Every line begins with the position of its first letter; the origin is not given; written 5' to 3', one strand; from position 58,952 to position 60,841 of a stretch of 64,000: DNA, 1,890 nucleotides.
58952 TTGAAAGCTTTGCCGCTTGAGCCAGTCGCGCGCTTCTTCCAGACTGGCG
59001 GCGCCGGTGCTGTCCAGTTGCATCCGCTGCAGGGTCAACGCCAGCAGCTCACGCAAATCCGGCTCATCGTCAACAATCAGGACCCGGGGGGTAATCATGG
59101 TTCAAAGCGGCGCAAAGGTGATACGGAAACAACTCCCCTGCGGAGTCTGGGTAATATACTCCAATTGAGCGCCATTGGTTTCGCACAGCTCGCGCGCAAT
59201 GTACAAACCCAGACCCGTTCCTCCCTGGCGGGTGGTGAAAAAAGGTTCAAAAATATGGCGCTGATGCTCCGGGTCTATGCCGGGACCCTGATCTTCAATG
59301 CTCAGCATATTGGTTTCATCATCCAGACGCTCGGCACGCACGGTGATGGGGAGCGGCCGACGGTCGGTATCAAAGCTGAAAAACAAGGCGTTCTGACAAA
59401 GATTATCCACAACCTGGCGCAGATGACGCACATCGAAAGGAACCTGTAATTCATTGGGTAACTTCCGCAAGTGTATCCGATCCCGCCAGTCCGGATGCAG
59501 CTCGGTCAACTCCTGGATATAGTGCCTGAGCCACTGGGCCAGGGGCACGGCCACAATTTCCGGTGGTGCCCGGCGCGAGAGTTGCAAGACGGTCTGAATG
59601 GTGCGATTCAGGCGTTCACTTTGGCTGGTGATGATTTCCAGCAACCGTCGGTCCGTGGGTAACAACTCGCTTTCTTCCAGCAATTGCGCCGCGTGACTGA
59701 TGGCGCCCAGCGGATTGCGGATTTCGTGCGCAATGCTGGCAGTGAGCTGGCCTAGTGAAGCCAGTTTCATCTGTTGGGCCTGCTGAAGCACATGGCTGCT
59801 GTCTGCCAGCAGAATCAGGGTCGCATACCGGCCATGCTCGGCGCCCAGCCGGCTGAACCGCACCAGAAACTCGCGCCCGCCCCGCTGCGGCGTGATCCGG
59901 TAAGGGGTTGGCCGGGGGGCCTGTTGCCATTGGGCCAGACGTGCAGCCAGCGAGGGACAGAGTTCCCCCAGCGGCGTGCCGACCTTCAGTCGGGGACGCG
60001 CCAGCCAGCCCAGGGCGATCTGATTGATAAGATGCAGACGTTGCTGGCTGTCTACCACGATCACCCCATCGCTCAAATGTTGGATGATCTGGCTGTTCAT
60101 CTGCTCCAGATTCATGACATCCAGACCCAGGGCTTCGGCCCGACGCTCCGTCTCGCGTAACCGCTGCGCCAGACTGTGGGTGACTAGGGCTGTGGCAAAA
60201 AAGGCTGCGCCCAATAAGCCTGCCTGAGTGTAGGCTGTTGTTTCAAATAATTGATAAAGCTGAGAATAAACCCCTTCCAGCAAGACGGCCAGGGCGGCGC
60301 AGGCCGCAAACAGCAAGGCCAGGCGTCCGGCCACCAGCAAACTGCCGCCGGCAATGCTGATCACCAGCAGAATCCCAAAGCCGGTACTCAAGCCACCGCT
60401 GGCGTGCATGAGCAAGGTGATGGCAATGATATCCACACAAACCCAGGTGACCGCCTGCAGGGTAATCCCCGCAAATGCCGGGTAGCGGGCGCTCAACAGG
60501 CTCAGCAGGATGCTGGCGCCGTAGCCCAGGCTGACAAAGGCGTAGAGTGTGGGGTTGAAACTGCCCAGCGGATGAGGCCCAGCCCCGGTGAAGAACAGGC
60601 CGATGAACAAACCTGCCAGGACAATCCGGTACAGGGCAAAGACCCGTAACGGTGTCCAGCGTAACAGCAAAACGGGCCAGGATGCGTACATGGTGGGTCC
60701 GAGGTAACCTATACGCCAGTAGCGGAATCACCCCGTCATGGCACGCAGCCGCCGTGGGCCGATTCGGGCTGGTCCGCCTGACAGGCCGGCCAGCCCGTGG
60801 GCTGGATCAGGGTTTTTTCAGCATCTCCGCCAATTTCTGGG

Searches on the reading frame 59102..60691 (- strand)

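Call 80: search_protein_families(library=pfam, proteins=[window:59102-60691:-], max_evalue=0.0001)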
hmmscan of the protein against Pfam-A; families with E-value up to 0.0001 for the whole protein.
window:59102-60691:- (529 aa): 3 families
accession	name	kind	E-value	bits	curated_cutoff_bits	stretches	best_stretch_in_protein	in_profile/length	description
PF25323.1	6TM_PilS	-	6e-36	124.3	27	1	11-185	8-189/189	PilS-like transmembrane domain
PF02518.31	HATPase_c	-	8e-24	84.7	26.4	1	420-526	2-107/111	Histidine kinase-, DNA gyrase B-, and HSP90-like ATPase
PF00512.31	HisKA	-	5.7e-16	58.8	26.9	1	313-374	2-63/66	His Kinase A (phospho-acceptor) domain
